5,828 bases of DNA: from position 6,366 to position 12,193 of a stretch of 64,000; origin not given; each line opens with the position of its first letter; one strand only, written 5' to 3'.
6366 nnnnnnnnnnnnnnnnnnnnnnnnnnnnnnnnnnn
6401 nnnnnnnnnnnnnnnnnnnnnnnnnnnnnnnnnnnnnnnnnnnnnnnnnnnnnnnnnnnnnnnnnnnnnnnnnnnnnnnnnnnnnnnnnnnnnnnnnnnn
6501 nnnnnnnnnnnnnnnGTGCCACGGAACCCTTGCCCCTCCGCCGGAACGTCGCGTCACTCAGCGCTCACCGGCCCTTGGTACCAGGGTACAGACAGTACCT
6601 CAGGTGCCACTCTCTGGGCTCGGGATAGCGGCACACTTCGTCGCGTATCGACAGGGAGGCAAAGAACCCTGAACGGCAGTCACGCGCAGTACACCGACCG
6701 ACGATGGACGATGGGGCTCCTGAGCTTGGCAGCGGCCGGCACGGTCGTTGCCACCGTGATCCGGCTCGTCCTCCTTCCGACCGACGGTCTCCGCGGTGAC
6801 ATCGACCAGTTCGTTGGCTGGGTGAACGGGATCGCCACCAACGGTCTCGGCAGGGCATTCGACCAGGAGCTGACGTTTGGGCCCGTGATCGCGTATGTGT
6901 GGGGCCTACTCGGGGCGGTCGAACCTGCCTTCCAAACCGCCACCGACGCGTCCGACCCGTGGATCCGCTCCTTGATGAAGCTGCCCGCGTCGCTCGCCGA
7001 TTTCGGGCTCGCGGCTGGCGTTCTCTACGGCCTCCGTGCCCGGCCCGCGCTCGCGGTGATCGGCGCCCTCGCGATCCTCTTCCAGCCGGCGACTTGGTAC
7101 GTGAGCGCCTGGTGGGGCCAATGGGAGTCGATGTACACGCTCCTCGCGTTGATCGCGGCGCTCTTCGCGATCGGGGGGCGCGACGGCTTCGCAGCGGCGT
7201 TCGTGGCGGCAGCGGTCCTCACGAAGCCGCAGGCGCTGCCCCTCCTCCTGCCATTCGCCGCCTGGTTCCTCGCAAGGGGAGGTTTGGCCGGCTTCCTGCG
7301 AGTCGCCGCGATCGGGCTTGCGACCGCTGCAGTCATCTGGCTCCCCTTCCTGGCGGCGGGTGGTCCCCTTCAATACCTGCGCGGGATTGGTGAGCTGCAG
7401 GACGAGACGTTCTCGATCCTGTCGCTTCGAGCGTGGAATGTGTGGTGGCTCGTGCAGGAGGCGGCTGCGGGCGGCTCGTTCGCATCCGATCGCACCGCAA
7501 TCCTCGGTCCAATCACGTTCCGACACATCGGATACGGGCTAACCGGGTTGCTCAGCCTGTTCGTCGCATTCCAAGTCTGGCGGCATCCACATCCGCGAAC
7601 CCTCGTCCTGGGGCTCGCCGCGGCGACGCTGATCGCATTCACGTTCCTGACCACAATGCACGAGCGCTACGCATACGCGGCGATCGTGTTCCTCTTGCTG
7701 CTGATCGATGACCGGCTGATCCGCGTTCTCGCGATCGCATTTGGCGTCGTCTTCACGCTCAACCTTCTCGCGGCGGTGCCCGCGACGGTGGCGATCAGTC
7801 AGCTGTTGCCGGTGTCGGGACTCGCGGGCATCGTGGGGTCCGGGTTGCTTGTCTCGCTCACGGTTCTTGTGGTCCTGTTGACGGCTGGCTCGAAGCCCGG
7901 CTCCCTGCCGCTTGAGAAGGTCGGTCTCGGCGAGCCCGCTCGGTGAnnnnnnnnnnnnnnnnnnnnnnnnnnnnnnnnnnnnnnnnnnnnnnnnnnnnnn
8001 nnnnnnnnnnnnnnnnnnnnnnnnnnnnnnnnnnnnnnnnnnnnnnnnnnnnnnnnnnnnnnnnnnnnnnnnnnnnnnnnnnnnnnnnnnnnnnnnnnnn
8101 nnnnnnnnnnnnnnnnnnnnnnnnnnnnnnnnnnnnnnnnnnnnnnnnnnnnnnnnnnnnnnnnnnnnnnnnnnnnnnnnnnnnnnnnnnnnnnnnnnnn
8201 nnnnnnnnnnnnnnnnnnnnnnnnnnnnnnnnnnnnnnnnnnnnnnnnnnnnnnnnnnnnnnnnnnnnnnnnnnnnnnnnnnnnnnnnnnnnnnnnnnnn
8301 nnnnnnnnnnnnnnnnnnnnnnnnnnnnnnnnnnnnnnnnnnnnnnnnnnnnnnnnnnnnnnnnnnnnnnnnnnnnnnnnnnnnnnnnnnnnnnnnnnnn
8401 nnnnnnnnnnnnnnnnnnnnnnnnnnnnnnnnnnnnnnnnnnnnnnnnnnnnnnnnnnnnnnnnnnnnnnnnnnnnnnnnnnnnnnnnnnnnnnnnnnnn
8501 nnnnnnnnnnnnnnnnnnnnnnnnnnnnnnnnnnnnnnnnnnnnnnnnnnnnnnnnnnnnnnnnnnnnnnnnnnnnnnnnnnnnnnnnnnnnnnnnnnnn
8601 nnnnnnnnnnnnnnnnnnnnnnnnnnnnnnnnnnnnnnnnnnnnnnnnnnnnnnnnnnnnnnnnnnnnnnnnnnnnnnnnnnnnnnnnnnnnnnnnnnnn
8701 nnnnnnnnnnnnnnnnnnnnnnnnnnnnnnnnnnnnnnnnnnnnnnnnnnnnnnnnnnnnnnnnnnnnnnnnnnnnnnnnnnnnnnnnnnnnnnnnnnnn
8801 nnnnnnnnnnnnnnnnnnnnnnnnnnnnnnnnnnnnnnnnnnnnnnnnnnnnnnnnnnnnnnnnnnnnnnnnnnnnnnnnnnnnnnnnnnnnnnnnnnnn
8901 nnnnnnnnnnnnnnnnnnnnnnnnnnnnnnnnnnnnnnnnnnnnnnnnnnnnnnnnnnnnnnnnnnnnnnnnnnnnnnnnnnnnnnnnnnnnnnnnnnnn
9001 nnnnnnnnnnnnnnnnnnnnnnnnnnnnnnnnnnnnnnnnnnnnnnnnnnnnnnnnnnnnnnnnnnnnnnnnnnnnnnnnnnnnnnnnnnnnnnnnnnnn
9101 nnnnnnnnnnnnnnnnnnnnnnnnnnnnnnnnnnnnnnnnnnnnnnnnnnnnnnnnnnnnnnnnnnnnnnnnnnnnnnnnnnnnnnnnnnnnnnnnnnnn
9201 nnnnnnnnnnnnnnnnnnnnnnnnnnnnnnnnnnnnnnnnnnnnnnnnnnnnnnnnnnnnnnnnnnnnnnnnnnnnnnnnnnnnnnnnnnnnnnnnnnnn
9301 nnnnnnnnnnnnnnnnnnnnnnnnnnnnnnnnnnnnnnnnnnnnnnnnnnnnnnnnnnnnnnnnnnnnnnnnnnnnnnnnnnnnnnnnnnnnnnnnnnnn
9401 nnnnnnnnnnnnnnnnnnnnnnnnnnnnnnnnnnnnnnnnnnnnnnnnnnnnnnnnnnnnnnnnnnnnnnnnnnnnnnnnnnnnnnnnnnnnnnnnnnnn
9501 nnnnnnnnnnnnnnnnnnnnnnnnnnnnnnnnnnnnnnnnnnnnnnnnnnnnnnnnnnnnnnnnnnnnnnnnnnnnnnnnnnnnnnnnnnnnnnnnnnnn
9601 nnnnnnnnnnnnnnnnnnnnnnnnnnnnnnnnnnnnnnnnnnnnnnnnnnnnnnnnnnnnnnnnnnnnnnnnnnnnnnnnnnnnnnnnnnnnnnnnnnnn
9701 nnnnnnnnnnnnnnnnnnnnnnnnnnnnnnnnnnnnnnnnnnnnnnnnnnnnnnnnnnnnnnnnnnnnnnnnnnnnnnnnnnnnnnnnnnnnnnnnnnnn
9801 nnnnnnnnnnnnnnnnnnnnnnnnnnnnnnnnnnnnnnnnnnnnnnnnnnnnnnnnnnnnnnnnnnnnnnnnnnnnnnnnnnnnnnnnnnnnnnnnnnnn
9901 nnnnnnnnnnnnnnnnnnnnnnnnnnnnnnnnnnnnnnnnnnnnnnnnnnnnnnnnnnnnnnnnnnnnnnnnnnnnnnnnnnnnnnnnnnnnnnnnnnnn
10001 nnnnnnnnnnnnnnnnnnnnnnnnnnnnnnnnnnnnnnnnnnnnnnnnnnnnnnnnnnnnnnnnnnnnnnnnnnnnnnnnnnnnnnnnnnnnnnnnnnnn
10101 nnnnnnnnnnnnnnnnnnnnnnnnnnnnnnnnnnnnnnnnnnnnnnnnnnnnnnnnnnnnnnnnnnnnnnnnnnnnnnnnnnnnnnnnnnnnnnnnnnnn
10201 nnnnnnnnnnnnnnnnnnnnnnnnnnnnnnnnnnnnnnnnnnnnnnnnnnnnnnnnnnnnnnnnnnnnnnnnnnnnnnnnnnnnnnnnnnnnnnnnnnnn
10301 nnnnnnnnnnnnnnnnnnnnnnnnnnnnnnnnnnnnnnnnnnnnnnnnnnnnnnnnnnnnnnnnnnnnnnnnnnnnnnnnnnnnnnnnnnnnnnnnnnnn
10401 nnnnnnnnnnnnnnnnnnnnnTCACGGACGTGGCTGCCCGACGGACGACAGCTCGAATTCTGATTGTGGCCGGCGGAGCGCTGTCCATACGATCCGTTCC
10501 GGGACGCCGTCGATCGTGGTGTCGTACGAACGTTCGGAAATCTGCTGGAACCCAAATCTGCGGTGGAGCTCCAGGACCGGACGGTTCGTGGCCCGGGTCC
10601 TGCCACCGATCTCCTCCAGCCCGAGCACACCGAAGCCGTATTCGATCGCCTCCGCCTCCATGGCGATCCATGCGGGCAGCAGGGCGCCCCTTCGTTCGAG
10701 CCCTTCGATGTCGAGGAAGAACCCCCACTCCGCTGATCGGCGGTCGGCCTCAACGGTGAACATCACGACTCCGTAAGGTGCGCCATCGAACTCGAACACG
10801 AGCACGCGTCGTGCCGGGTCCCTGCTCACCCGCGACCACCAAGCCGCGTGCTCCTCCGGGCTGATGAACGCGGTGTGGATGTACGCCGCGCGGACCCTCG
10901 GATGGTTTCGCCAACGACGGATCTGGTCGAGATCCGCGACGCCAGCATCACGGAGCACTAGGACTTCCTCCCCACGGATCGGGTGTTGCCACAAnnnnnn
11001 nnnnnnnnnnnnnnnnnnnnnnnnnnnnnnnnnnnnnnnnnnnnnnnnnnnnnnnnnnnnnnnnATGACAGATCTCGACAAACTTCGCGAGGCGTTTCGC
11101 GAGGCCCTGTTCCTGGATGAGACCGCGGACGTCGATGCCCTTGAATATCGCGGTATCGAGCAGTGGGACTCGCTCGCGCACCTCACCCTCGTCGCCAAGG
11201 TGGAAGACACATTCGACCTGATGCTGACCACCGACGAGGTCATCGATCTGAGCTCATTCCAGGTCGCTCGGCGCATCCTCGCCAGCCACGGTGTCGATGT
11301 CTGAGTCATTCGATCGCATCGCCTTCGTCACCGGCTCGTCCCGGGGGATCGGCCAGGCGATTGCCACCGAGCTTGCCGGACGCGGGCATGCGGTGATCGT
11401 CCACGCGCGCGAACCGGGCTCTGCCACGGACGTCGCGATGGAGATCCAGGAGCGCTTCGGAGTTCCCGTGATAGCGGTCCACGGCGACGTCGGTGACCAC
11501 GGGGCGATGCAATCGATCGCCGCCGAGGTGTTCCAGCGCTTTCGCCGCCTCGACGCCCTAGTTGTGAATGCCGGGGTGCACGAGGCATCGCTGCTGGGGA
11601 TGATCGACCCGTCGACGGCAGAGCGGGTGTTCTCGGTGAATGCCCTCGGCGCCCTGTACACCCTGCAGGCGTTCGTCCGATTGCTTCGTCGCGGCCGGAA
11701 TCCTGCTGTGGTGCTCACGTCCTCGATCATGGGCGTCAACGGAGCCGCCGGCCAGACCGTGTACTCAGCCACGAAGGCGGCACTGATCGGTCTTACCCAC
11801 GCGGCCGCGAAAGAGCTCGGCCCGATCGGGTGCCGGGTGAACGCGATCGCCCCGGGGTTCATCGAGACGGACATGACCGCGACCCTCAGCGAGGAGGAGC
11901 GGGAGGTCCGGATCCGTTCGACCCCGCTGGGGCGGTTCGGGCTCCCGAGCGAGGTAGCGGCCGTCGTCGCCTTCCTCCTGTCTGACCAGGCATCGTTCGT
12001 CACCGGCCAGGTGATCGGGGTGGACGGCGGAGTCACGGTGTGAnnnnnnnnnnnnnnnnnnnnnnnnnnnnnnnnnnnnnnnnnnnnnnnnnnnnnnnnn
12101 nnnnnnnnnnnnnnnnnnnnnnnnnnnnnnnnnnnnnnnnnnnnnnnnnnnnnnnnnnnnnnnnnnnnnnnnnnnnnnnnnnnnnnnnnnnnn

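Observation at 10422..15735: Luciferase-less LuxC/LuxE fatty-acid-reductase-like cassette with its own carrier protein inside a glycan locus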

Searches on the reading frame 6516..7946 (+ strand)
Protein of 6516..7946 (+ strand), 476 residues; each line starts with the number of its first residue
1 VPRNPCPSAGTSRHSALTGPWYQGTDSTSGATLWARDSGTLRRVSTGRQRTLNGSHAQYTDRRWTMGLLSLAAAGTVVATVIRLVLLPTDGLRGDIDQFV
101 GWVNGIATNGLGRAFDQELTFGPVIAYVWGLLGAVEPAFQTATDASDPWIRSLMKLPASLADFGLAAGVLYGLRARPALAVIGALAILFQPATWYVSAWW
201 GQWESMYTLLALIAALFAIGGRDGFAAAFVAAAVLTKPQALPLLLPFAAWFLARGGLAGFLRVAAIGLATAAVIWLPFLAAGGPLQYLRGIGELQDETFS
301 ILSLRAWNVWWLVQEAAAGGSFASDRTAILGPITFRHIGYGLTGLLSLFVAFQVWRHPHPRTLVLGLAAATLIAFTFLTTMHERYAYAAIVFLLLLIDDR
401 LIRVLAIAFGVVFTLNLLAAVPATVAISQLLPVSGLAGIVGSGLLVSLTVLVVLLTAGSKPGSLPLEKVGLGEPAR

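Call 11: search_protein_families(library=pfam, proteins=[window:6516-7946:+], max_evalue=0.01)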
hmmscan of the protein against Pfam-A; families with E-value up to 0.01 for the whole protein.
window:6516-7946:+ (476 aa): 1 family
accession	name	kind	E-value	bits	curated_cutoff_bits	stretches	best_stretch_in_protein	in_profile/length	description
PF03155.21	Alg6_Alg8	-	0.00012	21.7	25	0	179-281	119-231/482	ALG6, ALG8 glycosyltransferase family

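Call 30: search_protein_families(library=ncbifam, proteins=[window:6516-7946:+], max_evalue=0.0001)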
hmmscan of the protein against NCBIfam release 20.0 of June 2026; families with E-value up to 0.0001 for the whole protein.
window:6516-7946:+ (476 aa): 0 families

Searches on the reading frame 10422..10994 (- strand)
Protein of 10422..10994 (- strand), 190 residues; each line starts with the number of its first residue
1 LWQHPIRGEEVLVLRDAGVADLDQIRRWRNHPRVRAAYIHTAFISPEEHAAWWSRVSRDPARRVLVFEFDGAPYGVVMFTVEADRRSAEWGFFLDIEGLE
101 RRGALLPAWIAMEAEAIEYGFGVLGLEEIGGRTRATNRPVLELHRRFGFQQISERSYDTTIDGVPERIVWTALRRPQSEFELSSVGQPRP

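Call 3: search_protein_families(library=pfam, proteins=[window:10422-10994:-], max_evalue=0.01)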
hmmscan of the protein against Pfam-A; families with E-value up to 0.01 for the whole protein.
window:10422-10994:- (190 aa): 3 families
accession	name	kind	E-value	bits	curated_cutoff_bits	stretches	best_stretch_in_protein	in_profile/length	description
PF13302.13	Acetyltransf_3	-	1.1e-08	36.3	25.4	1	12-150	2-138/138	Acetyltransferase (GNAT) domain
PF13523.12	Acetyltransf_8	-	8.9e-07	29.1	27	1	20-151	4-139/145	Acetyltransferase (GNAT) domain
PF00583.31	Acetyltransf_1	-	0.0069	17.1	20.7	0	46-149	20-116/116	Acetyltransferase (GNAT) family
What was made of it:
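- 10422..10994 (-): PseH-like GNAT, the proposed N-acyltransferase that takes the acyl group from the cassette's ACP. Pfam Acetyltransf_3 scores 36 bits against a cut-off of 25.4 (call 3).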

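Call 4: search_protein_families(library=ncbifam, proteins=[window:10422-10994:-], max_evalue=0.01)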
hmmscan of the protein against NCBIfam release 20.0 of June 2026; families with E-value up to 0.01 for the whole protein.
window:10422-10994:- (190 aa): 2 families
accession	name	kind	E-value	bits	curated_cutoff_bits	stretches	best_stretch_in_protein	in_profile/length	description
TIGR03585.1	PseH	equivalog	2.5e-18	66.6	93.1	1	21-153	10-137/156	UDP-4-amino-4,6-dideoxy-N-acetyl-beta-L-altrosamine N-acetyltransferase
NF007527.0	PRK10140.1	equivalog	0.0042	17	236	1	12-150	4-137/162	N-acetyltransferase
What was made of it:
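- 10422..10994 (-): NCBIfam PseH scores 66.6 bits, below its cut-off (call 4).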

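Call 19: search_solved_structures(query=window:10422-10994:-, max_evalue=0.1)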
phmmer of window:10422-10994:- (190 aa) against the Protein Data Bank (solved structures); distinct sequences matched with E-value up to 0.1: 7.
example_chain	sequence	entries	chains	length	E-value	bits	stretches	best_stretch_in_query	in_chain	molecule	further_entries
4xpk_A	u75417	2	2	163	8.7e-06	28.9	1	20-149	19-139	N-Acetyltransferase, PseH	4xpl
6cy6_A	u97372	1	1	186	0.0035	20.3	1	20-167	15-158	Spermidine N(1)-acetyltransferase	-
3wr7_A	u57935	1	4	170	0.0041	20.1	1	21-164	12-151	Spermidine N1-acetyltransferase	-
4r9m_A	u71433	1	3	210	0.0047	19.9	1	20-167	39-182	Spermidine N(1)-acetyltransferase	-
6d72_A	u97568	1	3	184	0.0099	18.9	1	46-177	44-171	Spermidine N1-acetyltransferase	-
5wif_A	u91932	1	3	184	0.0099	18.9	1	46-177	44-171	Spermidine N1-acetyltransferase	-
3eo4_A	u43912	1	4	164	0.067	16.2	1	10-55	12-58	Uncharacterized protein MJ1062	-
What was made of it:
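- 10422..10994 (-): The best PDB match is PseH 4xpk (call 19).
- On PseH N-acetyltransferase (TIGR03585): PseH is nevertheless the best PDB relative (4xpk, E 8.7e-6, call 19).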

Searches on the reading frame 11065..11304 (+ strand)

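Call 3: search_protein_families(library=pfam, proteins=[window:11065-11304:+], max_evalue=0.01)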
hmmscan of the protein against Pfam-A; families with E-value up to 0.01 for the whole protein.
window:11065-11304:+ (79 aa): 1 family
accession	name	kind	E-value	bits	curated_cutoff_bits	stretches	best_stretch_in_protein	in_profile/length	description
PF14573.12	PP-binding_2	-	0.0034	18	32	1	19-66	31-75/96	Acyl-carrier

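Call 4: search_protein_families(library=ncbifam, proteins=[window:11065-11304:+], max_evalue=0.01)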
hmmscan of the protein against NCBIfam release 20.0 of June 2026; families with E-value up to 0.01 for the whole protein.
window:11065-11304:+ (79 aa): 0 families

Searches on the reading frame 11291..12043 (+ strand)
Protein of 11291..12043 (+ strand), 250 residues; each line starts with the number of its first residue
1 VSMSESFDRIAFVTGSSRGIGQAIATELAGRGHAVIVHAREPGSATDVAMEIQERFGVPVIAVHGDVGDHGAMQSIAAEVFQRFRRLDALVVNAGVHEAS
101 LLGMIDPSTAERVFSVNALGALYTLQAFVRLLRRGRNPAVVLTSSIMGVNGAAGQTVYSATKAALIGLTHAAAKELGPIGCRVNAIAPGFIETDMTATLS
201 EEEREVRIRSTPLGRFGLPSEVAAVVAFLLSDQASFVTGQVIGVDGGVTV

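Call 3: search_protein_families(library=pfam, proteins=[window:11291-12043:+], max_evalue=0.01)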
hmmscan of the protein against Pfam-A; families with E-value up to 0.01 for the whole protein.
window:11291-12043:+ (250 aa): 5 families
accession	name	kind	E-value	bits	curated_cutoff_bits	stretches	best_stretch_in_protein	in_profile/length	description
PF13561.12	adh_short_C2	-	3e-57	194.4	27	1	17-249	5-236/236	Enoyl-(Acyl carrier protein) reductase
PF00106.31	adh_short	-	1.2e-49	168.9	26.6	1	10-203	2-194/195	short chain dehydrogenase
PF08659.16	KR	-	4.3e-17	63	22.6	1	12-172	4-163/180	KR domain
PF23441.1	SDR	-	1.9e-06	27.9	27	1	60-249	63-256/258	SDR-like rossmann domain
PF01370.27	Epimerase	-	0.00065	19.6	20.9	1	12-175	2-159/240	NAD dependent epimerase/dehydratase family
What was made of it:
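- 11291..12043 (+): FabG-like SDR, the proposed aldehyde (or keto) reductase. adh_short_C2 scores 194 bits (call 3).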

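Call 4: search_protein_families(library=ncbifam, proteins=[window:11291-12043:+], max_evalue=0.01)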
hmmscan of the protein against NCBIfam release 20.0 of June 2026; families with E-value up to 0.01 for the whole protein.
window:11291-12043:+ (250 aa): 241 families (the best 25 are shown)
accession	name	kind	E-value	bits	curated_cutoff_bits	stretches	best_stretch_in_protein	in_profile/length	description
TIGR01830.1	3oxo_ACP_reduc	equivalog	3.1e-66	223.5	297.75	1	11-248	1-238/239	3-oxoacyl-[acyl-carrier-protein] reductase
NF005559.1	PRK07231.1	subfamily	2.7e-64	217.1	215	1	8-250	4-249/249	glucose 1-dehydrogenase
NF004198.0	PRK05653.1-3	equivalog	1.6e-62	211.2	296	1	7-249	6-247/248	3-oxoacyl-ACP reductase FabG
NF009466.0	PRK12826.1-2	subfamily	8e-60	202.4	222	1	9-248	4-244/248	3-oxoacyl-ACP reductase FabG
NF047420.2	EF_P_mod_YmfI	equivalog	5.8e-59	199.7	238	1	11-248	2-235/236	elongation factor P 5-aminopentanone reductase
NF004197.0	PRK05653.1-1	equivalog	3.1e-58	197.3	332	1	8-249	7-247/249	3-oxoacyl-ACP reductase FabG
NF004199.0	PRK05653.1-4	equivalog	7e-53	179.7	301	1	11-249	8-246/247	3-oxoacyl-ACP reductase FabG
NF009468.0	PRK12826.1-4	equivalog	1.7e-52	178.6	318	1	8-249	7-248/256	SDR family oxidoreductase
NF052558.1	MBtsdlDhBudC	equivalog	2.5e-51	174.7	270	1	8-249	3-242/250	meso-2,3-butanediol dehydrogenase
NF053542.1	FlxB_rubin_SDR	equivalog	4.7e-51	173.8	340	1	10-248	2-239/239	flexirubin biosynthesis SDR family reductase FlxB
NF006110.0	PRK08261.1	equivalog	2.8e-50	171.5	410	1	8-246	214-448/454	3-oxoacyl-ACP reductase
NF004200.0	PRK05653.1-5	equivalog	2.5e-49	168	273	1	10-248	4-241/242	3-oxoacyl-ACP reductase FabG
NF053701.1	CsHdxCHCADhChcB2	equivalog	3.7e-49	167.5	350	1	8-249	3-243/245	cis-4-hydroxycyclohexanecarboxylate dehydrogenase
NF009464.0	PRK12824.1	subfamily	4.4e-49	167.3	269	1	9-248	3-242/245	3-oxoacyl-ACP reductase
NF005067.0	PRK06484.1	equivalog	7e-49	166.7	713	1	5-250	6-253/524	short chain dehydrogenase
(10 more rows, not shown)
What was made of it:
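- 11291..12043 (+): FabG equivalogs are all below cut-off (call 4).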
